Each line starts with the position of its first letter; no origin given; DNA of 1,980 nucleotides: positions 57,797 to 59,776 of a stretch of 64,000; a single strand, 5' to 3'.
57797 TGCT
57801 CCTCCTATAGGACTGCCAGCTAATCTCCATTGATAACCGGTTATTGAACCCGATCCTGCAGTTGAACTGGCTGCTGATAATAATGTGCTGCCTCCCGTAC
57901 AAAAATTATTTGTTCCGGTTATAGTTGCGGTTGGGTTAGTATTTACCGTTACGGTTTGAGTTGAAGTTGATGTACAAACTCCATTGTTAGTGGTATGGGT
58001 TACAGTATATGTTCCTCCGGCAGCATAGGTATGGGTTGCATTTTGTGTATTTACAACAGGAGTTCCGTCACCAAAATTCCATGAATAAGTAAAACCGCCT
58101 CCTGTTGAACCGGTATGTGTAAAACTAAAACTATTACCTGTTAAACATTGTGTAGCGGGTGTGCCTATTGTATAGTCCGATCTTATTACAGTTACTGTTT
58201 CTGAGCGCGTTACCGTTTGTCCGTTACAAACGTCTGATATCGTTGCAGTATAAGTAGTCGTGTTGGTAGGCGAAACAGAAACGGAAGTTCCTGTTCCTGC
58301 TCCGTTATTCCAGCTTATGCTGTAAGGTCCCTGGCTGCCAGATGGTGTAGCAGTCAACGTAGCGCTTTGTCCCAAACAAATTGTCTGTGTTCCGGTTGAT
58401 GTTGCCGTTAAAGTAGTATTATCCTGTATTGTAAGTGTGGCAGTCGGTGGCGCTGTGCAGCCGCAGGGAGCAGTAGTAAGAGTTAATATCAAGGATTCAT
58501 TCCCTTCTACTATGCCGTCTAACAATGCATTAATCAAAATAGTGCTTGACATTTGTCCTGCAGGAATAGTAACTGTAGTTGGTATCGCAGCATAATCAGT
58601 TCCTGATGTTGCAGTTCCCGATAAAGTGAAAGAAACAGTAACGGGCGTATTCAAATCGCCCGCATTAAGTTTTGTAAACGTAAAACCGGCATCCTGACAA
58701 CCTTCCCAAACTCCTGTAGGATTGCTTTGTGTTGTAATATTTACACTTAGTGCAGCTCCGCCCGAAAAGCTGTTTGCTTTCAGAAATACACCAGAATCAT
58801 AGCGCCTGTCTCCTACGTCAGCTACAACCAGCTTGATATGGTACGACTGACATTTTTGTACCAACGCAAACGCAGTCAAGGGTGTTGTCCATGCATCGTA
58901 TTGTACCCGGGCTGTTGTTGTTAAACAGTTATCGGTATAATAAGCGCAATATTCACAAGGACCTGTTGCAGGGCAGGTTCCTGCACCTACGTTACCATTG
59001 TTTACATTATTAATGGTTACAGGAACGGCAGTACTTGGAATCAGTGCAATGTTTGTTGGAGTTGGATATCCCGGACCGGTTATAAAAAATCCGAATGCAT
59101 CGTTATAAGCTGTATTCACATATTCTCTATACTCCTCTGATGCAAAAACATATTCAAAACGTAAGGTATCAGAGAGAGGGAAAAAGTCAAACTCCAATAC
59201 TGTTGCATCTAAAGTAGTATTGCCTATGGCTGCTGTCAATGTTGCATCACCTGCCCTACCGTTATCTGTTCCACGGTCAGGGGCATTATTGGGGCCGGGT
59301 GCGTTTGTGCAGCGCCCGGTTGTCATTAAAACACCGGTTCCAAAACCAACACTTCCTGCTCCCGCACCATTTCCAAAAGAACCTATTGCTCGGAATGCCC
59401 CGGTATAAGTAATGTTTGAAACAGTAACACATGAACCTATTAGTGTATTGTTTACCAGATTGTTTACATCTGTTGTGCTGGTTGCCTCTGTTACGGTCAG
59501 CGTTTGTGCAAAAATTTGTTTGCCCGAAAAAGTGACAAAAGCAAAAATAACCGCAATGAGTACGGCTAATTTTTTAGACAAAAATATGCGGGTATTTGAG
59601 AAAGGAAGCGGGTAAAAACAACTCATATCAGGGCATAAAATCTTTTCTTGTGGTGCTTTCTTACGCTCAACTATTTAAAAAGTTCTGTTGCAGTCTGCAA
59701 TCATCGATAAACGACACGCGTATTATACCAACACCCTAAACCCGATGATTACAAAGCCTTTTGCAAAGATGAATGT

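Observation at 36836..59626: Intact 22.8-kb single ORF encoding a 7,596-aa SprB-like mega-adhesin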

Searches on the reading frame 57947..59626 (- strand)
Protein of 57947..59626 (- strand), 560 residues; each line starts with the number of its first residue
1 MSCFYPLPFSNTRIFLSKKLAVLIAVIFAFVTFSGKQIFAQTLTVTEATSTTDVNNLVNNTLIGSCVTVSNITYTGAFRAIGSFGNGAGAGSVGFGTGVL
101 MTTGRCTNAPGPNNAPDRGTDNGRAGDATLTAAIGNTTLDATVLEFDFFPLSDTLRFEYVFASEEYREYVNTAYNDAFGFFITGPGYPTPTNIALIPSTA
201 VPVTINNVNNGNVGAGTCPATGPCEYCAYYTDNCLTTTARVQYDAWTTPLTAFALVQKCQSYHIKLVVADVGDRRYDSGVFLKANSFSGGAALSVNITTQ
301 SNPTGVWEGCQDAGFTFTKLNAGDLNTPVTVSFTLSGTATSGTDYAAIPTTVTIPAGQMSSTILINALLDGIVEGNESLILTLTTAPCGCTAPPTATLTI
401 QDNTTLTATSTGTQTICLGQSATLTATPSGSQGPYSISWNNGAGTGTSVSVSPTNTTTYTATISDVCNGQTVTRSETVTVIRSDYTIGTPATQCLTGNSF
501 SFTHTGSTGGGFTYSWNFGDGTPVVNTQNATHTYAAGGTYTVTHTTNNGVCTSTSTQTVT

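Call 15: find_homologous_proteins(query=window:57947-59626:-, max_evalue=0.00001)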
Query window:57947-59626:- (560 aa): 1076 proteins with E <= 0.00001 among 8000 candidates; the best 120 are listed.
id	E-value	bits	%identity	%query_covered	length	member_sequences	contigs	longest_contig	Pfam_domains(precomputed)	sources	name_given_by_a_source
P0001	0.0e+0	1160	94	98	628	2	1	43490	PF26766.1,PF00801.27,PF03160.21,PF18911.7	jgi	jgi:PKD repeat protein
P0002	7.5e-186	637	58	94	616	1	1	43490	PF26766.1,PF00801.27,PF03160.21,PF18911.7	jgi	jgi:hypothetical protein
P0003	4.3e-182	625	57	97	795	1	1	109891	PF26766.1,PF00801.27,PF03160.21,PF18911.7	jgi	jgi:hypothetical protein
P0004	1.1e-152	528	52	95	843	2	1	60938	PF26766.1,PF00801.27,PF13573.13,PF03160.21,PF18911.7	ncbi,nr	ncbi:MAG: choice-of-anchor L domain-containing protein, partial [Flavobacteriales bacterium]|nr:choi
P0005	1.6e-149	517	50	95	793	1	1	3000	PF26766.1,PF00801.27,PF03160.21,PF18911.7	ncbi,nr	ncbi:MAG: choice-of-anchor L domain-containing protein, partial [Flavobacteriales bacterium]|nr:choi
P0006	1.3e-148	514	51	93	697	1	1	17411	PF26766.1,PF00801.27,PF13573.13,PF03160.21,PF18911.7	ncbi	ncbi:MAG: choice-of-anchor L domain-containing protein, partial [Flavobacteriales bacterium]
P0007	9.5e-147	508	53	91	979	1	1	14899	PF26766.1,PF00801.27,PF13573.13,PF02494.23,PF18911.7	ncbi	ncbi:MAG: hypothetical protein RL266_68 [Bacteroidota bacterium]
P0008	1.1e-145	505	50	96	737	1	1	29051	PF26766.1,PF00801.27,PF13573.13,PF02494.23,PF03160.21,PF18911.7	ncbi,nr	ncbi:MAG: choice-of-anchor L domain-containing protein, partial [Flavobacteriales bacterium]|nr:choi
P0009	7.0e-145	502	49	95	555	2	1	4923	PF26766.1,PF00801.27,PF03160.21,PF18911.7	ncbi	ncbi:MAG: hypothetical protein ACI97X_001927, partial [Oceanospirillaceae bacterium]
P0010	2.7e-144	500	50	95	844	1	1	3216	PF26766.1,PF00801.27,PF13573.13,PF03160.21,PF18911.7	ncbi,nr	ncbi:MAG TPA: hypothetical protein DCR04_13805, partial [Flavobacteriales bacterium]|nr:hypothetical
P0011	5.4e-142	492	48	97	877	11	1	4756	PF26766.1,PF00801.27,PF03160.21,PF18911.7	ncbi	ncbi:MAG: hypothetical protein ACI9CU_002276, partial [Polaribacter sp.]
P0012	1.4e-138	481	51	84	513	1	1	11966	PF26766.1,PF03160.21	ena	-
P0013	3.5e-137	477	50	88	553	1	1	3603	PF26766.1,PF03160.21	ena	-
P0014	5.1e-133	463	47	96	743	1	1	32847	PF26766.1,PF00801.27,PF02494.23,PF03160.21,PF18911.7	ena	-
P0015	7.1e-130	452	48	92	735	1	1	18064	PF26766.1,PF00801.27,PF13573.13,PF02494.23,PF03160.21,PF18911.7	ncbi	ncbi:MAG: choice-of-anchor L domain-containing protein, partial [Flavobacteriales bacterium]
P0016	3.8e-127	443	53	80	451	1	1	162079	PF26766.1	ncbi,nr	ncbi:MAG: choice-of-anchor L domain-containing protein, partial [Flavobacteriales bacterium]|nr:choi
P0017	1.2e-123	432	40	97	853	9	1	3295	PF26766.1,PF13585.13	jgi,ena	-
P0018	1.0e-118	416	44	95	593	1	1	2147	PF26766.1,PF00801.27,PF13573.13,PF18911.7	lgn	-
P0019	9.3e-113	396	43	96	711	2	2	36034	PF26766.1,PF00801.27,PF13573.13,PF13585.13,PF18911.7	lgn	-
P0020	2.3e-109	385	44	83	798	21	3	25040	PF26766.1,PF00801.27,PF13585.13,PF03160.21,PF18911.7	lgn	-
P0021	1.1e-108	383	41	84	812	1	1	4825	PF26766.1,PF00801.27,PF13573.13,PF13585.13,PF18911.7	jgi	jgi:hypothetical protein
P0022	2.7e-108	381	40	90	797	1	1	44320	PF26766.1,PF00801.27,PF13573.13,PF13585.13,PF03160.21,PF18911.7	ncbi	-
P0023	3.5e-108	381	43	76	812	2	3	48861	PF26766.1,PF00801.27,PF13573.13,PF13585.13,PF18911.7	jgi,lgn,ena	jgi:hypothetical protein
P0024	1.1e-107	379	43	89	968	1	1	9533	PF26766.1,PF00801.27,PF13585.13,PF18911.7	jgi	jgi:gliding motility-associated-like protein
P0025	1.6e-107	379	42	99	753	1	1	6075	PF26766.1,PF00801.27,PF13573.13,PF13585.13,PF18911.7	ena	-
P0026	7.7e-107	376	39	90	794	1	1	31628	PF26766.1,PF00801.27,PF13573.13,PF13585.13,PF03160.21,PF18911.7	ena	-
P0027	1.3e-106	376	42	82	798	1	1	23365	PF26766.1,PF00801.27,PF13573.13,PF13585.13,PF03160.21,PF18911.7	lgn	-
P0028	1.8e-106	375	44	84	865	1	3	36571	PF26766.1,PF00801.27,PF13585.13,PF18911.7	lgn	-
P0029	6.9e-106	373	43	83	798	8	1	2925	PF26766.1,PF00801.27,PF13573.13,PF13585.13,PF03160.21,PF18911.7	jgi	jgi:gliding motility-associated-like protein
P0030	4.4e-105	371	47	76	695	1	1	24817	PF26766.1,PF00801.27,PF13585.13,PF18911.7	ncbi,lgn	-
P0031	5.9e-104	367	44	82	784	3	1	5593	PF26766.1,PF00801.27,PF13573.13,PF13585.13,PF03160.21,PF18911.7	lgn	-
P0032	4.7e-103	364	43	94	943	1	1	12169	PF26766.1,PF00801.27,PF13573.13,PF13585.13,PF18962.8,PF18911.7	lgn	-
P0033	1.9e-102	362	44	90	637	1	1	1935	PF26766.1,PF13573.13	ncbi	ncbi:MAG: choice-of-anchor L domain-containing protein, partial [Bacteroidota bacterium]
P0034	2.8e-102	361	43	79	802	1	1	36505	PF26766.1,PF00801.27,PF13585.13,PF03160.21,PF18911.7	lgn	-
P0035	3.8e-102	361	41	90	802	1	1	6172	PF26766.1,PF00801.27,PF13585.13,PF03160.21,PF18911.7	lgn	-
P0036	3.9e-102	361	42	83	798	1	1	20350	PF26766.1,PF00801.27,PF13573.13,PF13585.13,PF18911.7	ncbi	-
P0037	1.8e-101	359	40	88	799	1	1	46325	PF26766.1,PF00801.27,PF13573.13,PF13585.13,PF03160.21,PF18911.7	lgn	-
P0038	2.5e-101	358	40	91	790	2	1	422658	PF26766.1,PF00801.27,PF13573.13,PF13585.13,PF03160.21,PF18911.7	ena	-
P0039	3.8e-101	358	39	89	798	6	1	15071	PF26766.1,PF00801.27,PF13573.13,PF13585.13,PF03160.21,PF18911.7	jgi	jgi:gliding motility-associated-like protein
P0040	9.6e-101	356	41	81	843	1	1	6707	PF26766.1,PF13585.13,PF03160.21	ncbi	-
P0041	1.1e-100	356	37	96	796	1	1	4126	PF26766.1,PF00801.27,PF13585.13,PF24902.2,PF18911.7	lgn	-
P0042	1.1e-100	356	40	86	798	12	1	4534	PF26766.1,PF00801.27,PF13573.13,PF13585.13,PF03160.21,PF18911.7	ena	-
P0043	1.2e-100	356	39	84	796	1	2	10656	PF26766.1,PF00801.27,PF13585.13,PF03160.21,PF24902.2,PF18911.7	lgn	-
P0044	2.4e-100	355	42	82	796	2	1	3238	PF26766.1,PF00801.27,PF13573.13,PF13585.13,PF03160.21,PF18911.7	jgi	jgi:gliding motility-associated-like protein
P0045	7.6e-100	353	39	91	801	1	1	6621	PF26766.1,PF00801.27,PF13573.13,PF13585.13,PF03160.21,PF18911.7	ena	-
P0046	1.5e-99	352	46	76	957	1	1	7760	PF26766.1,PF03160.21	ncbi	ncbi:MAG: hypothetical protein EA392_00635, partial [Cryomorphaceae bacterium]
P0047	2.2e-99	352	41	79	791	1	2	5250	PF26766.1,PF00801.27,PF13573.13,PF13585.13,PF13927.13,PF03160.21,PF18911.7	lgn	-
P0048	3.0e-99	351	41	82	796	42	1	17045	PF26766.1,PF00801.27,PF13585.13,PF03160.21,PF18911.7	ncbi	-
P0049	3.3e-99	351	41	91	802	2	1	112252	PF26766.1,PF13585.13,PF03160.21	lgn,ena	-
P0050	8.7e-99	350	45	76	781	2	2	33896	PF26766.1,PF00801.27,PF13573.13,PF13585.13,PF03160.21,PF18911.7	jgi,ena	-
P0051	1.2e-98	349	40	91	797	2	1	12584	PF26766.1,PF00801.27,PF13573.13,PF13585.13,PF03160.21,PF18911.7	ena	-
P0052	1.6e-98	349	41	98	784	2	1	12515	PF26766.1,PF00801.27,PF13585.13,PF03160.21,PF18911.7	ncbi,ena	-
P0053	2.9e-98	348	40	91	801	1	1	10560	PF26766.1,PF00801.27,PF13573.13,PF13585.13,PF18911.7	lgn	-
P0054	2.9e-98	348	40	92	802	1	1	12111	PF26766.1,PF00801.27,PF13573.13,PF13585.13,PF03160.21,PF18911.7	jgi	jgi:gliding motility-associated-like protein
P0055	4.2e-98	348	43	80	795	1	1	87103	PF26766.1,PF00801.27,PF13573.13,PF13585.13,PF03160.21,PF18911.7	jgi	jgi:gliding motility-associated-like protein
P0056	4.4e-98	348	40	92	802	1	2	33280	PF26766.1,PF00801.27,PF13573.13,PF13585.13,PF03160.21,PF18911.7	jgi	jgi:gliding motility-associated-like protein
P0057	4.4e-98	348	40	92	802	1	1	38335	PF26766.1,PF00801.27,PF13573.13,PF13585.13,PF03160.21,PF18911.7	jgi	jgi:gliding motility-associated-like protein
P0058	6.6e-98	347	37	91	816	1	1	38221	PF26766.1,PF00801.27,PF13585.13,PF03160.21,PF24902.2,PF18911.7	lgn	-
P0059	6.9e-98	347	41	84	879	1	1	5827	PF26766.1,PF13573.13,PF13585.13,PF03160.21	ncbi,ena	-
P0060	7.3e-98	347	40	90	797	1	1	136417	PF26766.1,PF00801.27,PF13585.13,PF03160.21,PF18911.7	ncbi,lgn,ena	-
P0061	9.5e-98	346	37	95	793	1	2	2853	PF26766.1,PF00801.27,PF13585.13,PF03160.21,PF18911.7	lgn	-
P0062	1.2e-97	346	40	92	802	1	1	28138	PF26766.1,PF00801.27,PF13573.13,PF13585.13,PF03160.21,PF18911.7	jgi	jgi:gliding motility-associated-like protein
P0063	1.6e-97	346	42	75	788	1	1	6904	PF26766.1,PF00801.27,PF13573.13,PF13585.13,PF03160.21,PF18911.7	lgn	-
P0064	1.7e-97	346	38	84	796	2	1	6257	PF26766.1,PF00801.27,PF13573.13,PF13585.13,PF03160.21,PF24902.2,PF18911.7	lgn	-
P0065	2.0e-97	345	42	76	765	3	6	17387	PF26766.1,PF00801.27,PF13573.13,PF13585.13,PF03160.21,PF18911.7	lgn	-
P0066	2.4e-97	345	37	97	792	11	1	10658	PF26766.1,PF00801.27,PF13585.13,PF03160.21,PF18911.7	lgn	-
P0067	2.6e-97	345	43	84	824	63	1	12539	PF26766.1,PF13585.13,PF03160.21,PF24902.2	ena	-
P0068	2.6e-97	345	42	76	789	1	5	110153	PF26766.1,PF00801.27,PF13573.13,PF13585.13,PF03160.21,PF18911.7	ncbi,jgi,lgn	ncbi:MAG: gliding motility-associated-like protein [Flavobacteriaceae bacterium]|jgi:gliding motilit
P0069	3.1e-97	345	37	96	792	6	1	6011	PF26766.1,PF00801.27,PF13573.13,PF13585.13,PF03160.21,PF18911.7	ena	-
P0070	3.5e-97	345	39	84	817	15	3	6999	PF26766.1,PF00801.27,PF13573.13,PF13585.13,PF03160.21,PF18911.7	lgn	-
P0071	5.4e-97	344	40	82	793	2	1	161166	PF26766.1,PF00801.27,PF13573.13,PF13585.13,PF03160.21,PF18911.7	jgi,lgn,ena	-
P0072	6.5e-97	344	40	85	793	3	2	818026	PF26766.1,PF00801.27,PF13585.13,PF03160.21,PF13860.13,PF18911.7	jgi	jgi:gliding motility-associated-like protein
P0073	6.5e-97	344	41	97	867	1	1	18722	PF26766.1,PF00801.27,PF13573.13,PF13585.13,PF18911.7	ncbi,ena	-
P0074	9.3e-97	343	39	83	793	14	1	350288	PF26766.1,PF00801.27,PF13573.13,PF13585.13,PF03160.21,PF18911.7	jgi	jgi:gliding motility-associated-like protein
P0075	1.1e-96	343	40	81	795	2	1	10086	PF26766.1,PF00801.27,PF13573.13,PF13585.13,PF03160.21,PF18911.7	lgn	-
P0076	1.4e-96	343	40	77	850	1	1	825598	PF26766.1,PF00801.27,PF13573.13,PF13585.13,PF13927.13,PF18911.7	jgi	jgi:gliding motility-associated-like protein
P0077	1.4e-96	343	49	67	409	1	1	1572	PF26766.1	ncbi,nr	ncbi:MAG: choice-of-anchor L domain-containing protein [Flavobacteriales bacterium]|nr:choice-of-anc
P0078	1.6e-96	342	37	90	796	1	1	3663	PF26766.1,PF00801.27,PF13585.13,PF03160.21,PF24902.2,PF18911.7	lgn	-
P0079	2.0e-96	342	40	85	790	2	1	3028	PF26766.1,PF00801.27,PF13573.13,PF13585.13,PF03160.21,PF18911.7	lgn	-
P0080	2.2e-96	342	43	74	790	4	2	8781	PF26766.1,PF00801.27,PF13585.13,PF18911.7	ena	-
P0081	2.3e-96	342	39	84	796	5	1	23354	PF26766.1,PF00801.27,PF13585.13,PF03160.21,PF24902.2,PF18911.7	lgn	-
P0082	3.3e-96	341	39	91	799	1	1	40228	PF26766.1,PF00801.27,PF13573.13,PF13585.13,PF03160.21,PF18911.7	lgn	-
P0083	6.1e-96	341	42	79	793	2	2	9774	PF26766.1,PF00801.27,PF13585.13,PF03160.21,PF18911.7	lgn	-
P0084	6.3e-96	340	41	88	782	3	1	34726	PF26766.1,PF00801.27,PF13585.13,PF03160.21,PF18911.7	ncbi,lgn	-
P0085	6.9e-96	340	41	93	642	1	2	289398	PF26766.1,PF00801.27,PF13585.13,PF03160.21,PF18911.7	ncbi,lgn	-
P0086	8.7e-96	340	42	76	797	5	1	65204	PF26766.1,PF00801.27,PF13573.13,PF13585.13,PF03160.21,PF18911.7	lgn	-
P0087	1.1e-95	340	42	82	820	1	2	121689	PF26766.1,PF00801.27,PF13585.13,PF03160.21,PF18911.7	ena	-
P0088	1.1e-95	340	40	82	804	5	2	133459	PF26766.1,PF00801.27,PF13585.13,PF03160.21,PF18911.7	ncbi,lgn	-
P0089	1.2e-95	339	38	84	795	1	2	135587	PF26766.1,PF00801.27,PF13585.13,PF03160.21,PF24902.2,PF18911.7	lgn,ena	-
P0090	1.4e-95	339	38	90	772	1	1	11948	PF26766.1,PF00801.27,PF13573.13,PF13585.13,PF03160.21,PF18911.7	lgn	-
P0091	3.1e-95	338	39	86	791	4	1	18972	PF26766.1,PF13573.13,PF13585.13,PF03160.21,PF18911.7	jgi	-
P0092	3.2e-95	338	39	84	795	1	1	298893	PF26766.1,PF00801.27,PF13585.13,PF03160.21,PF24902.2,PF18911.7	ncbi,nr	ncbi:MAG: hypothetical protein COA32_03370 [Fluviicola sp.]|nr:MAG: hypothetical protein COA32_03370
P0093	4.2e-95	338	44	83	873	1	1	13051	PF26766.1,PF00801.27,PF13585.13,PF18911.7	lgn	-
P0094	4.3e-95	338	41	83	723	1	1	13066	PF26766.1,PF00801.27,PF13585.13,PF03160.21,PF18911.7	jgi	jgi:gliding motility-associated-like protein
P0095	4.3e-95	338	44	76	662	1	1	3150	PF26766.1,PF00526.24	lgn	-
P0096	4.6e-95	338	36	97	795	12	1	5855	PF26766.1,PF00801.27,PF13585.13,PF03160.21,PF24902.2,PF18911.7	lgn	-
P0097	5.1e-95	337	39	85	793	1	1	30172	PF26766.1,PF00801.27,PF13573.13,PF13585.13,PF03160.21,PF18911.7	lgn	-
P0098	5.7e-95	337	39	91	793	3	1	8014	PF26766.1,PF00801.27,PF13585.13,PF03160.21,PF18911.7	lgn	-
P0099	7.1e-95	337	42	81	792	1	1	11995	PF26766.1,PF00801.27,PF13573.13,PF13585.13,PF03160.21,PF18911.7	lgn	-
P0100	8.6e-95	337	42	76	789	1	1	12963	PF26766.1,PF00801.27,PF13573.13,PF13585.13,PF03160.21,PF18911.7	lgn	-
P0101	1.5e-94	336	39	82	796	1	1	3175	PF26766.1,PF00801.27,PF13573.13,PF13585.13,PF18911.7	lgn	-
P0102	1.5e-94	336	44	84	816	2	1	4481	PF26766.1,PF13585.13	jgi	jgi:gliding motility-associated-like protein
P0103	1.6e-94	336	40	84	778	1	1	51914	PF26766.1,PF00801.27,PF13573.13,PF13585.13,PF03160.21,PF24902.2,PF18911.7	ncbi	ncbi:MAG: hypothetical protein RIT43_939 [Bacteroidota bacterium]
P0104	1.9e-94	336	40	79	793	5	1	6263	PF26766.1,PF00801.27,PF13585.13,PF03160.21,PF18911.7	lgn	-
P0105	2.8e-94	335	47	76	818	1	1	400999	PF26766.1,PF03160.21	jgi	jgi:hypothetical protein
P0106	4.3e-94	334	42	76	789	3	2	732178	PF26766.1,PF00801.27,PF13573.13,PF13585.13,PF03160.21,PF18911.7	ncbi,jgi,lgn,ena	-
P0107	4.5e-94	334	40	83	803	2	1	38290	PF26766.1,PF00801.27,PF13585.13,PF03160.21,PF24902.2,PF18911.7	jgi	jgi:gliding motility-associated-like protein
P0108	5.5e-94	334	40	82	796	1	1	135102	PF26766.1,PF22352.3,PF00801.27,PF13585.13,PF24902.2,PF18911.7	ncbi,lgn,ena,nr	ncbi:MAG: choice-of-anchor L domain-containing protein [Brumimicrobium sp.]|nr:choice-of-anchor L do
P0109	6.0e-94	334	43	76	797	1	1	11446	PF26766.1,PF00801.27,PF13573.13,PF13585.13,PF03160.21,PF18911.7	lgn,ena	-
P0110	8.7e-94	333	40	82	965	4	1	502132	PF26766.1,PF22352.3,PF23585.2,PF18962.8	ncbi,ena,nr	ncbi:MAG: hypothetical protein FD166_84 [Bacteroidetes bacterium]|nr:MAG: hypothetical protein FD166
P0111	1.0e-93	333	40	84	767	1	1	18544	PF26766.1,PF00801.27,PF13573.13,PF13585.13,PF03160.21,PF18911.7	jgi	jgi:gliding motility-associated-like protein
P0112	1.2e-93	333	39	76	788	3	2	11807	PF26766.1,PF00801.27,PF13585.13,PF18911.7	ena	-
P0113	1.3e-93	333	39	90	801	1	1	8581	PF26766.1,PF00801.27,PF13573.13,PF13585.13,PF03160.21,PF18911.7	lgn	-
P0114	2.3e-93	332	44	76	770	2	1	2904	PF26766.1,PF00801.27,PF13573.13,PF13585.13,PF03160.21,PF24902.2,PF18911.7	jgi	-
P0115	2.6e-93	332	39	83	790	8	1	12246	PF26766.1,PF00801.27,PF13573.13,PF13585.13,PF03160.21,PF24902.2,PF18911.7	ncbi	ncbi:MAG: choice-of-anchor L domain-containing protein [Bacteroidota bacterium]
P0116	4.0e-93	331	39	95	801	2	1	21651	PF26766.1,PF00801.27,PF13573.13,PF13585.13,PF18911.7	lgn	-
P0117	4.1e-93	331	41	76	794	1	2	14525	PF26766.1,PF00801.27,PF13573.13,PF13585.13,PF03160.21,PF18911.7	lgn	-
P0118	4.7e-93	331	40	90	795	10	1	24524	PF26766.1,PF13573.13,PF13585.13,PF03160.21,PF18911.7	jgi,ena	jgi:gliding motility-associated-like protein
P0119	4.8e-93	331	40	85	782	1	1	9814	PF26766.1,PF00801.27,PF13573.13,PF13585.13,PF03160.21,PF18911.7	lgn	-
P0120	5.3e-93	331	43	97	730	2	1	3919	PF26766.1,PF22352.3,PF18911.7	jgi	-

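Call 16: find_encoding_contigs(protein=P0001, flank=10000, max_places=4)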
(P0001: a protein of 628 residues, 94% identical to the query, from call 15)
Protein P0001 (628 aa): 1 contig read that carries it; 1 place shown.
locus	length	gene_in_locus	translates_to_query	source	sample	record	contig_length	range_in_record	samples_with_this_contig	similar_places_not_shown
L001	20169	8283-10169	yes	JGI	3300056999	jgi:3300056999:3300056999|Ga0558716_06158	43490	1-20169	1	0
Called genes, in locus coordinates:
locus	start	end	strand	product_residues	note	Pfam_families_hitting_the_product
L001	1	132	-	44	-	?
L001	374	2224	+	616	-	PF26766:Choice_anch_L, PF03160:Calx-beta, PF00801:PKD, PF18911:PKD_4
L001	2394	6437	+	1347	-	PF06832:BiPBP_C (faint), PF13573:SprB, PF02494:HYR, PF13573:SprB, PF13585:CHU_C (faint), PF18911:PKD_4, PF00801:PKD (weak), PF18911:PKD_4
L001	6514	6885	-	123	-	PF13443:HTH_26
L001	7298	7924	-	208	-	PF00160:Pro_isomerase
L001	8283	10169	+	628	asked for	PF26766:Choice_anch_L, PF03160:Calx-beta (weak), PF00801:PKD, PF18911:PKD_4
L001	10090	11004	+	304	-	-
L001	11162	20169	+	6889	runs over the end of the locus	PF16403:Bact_surface_Ig-like (faint), PF18911:PKD_4, PF13573:SprB, PF27332:TP_0781 (faint), PF02494:HYR, PF13573:SprB, PF00801:PKD, PF18911:PKD_4, +1 more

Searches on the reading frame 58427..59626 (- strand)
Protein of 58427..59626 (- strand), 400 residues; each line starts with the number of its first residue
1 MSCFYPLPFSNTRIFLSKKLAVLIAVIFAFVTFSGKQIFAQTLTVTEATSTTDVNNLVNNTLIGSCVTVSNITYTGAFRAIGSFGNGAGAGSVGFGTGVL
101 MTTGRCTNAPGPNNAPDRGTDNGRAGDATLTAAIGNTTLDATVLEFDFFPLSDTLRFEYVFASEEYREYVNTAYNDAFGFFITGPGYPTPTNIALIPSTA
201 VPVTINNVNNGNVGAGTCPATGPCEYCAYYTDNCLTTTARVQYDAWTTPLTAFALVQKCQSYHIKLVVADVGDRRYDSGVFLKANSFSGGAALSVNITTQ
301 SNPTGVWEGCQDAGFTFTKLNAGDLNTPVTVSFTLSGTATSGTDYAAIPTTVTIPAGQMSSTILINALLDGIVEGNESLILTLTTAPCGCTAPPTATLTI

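Call 6: search_protein_families(library=ncbifam, proteins=[window:58427-59626:-], max_evalue=0.001)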
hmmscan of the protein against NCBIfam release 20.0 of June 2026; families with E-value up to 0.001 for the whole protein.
window:58427-59626:- (400 aa): 1 family
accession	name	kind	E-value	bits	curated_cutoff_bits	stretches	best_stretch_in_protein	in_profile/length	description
NF038133.1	choice_anch_L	domain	1.7e-76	256.5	27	1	57-287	2-219/219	choice-of-anchor L domain-containing protein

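Call 7: search_protein_families(library=pfam, proteins=[window:58427-59626:-], max_evalue=0.001)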
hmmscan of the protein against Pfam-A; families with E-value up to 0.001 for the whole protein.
window:58427-59626:- (400 aa): 1 family
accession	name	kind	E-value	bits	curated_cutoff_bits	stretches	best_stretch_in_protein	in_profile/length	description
PF03160.20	Calx-beta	-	8.3e-11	42.4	27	1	299-399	10-114/119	Calx-beta domain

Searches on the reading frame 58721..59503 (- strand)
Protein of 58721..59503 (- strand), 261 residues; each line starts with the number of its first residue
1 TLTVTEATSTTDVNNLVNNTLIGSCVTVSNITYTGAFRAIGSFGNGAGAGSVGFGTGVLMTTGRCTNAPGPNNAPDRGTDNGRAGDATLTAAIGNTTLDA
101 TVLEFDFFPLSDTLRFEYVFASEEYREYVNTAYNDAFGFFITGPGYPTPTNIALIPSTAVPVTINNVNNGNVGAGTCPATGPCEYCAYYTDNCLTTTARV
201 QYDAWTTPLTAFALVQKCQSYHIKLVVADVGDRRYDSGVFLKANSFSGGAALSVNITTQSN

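Call 70: predict_structure(alignment_id=A3)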
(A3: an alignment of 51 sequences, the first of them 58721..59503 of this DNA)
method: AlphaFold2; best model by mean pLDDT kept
length: 261 residues; sequences in the alignment: 51
mean_pLDDT: 90.0   pTM: 0.89
mean pLDDT of the five models: 90.0, 89.6, 89.5, 88.3, 88.3
residues with pLDDT >= 90: 181; 70-90: 59; 50-70: 21; < 50: 0
segments of 3 or more residues with pLDDT < 50: none
pLDDT, mean of each block of 10 residues (from residue 1): 95 98 97 98 85 93 96 88 96 94 98 96 82 89 98 95 84 62 82 80 94 96 97 92 92 68 62
secondary structure, 60 per line:
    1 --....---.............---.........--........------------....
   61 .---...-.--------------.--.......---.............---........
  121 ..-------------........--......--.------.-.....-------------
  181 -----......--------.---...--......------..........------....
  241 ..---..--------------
elements in order: E3-6 H10-21 E26-34 E40-44 E57-61 H87-93 E97-109 E113-122 E136-143 E146-151 H164-167 E189-191 E204-206 E209-214 E221-230 E237-242
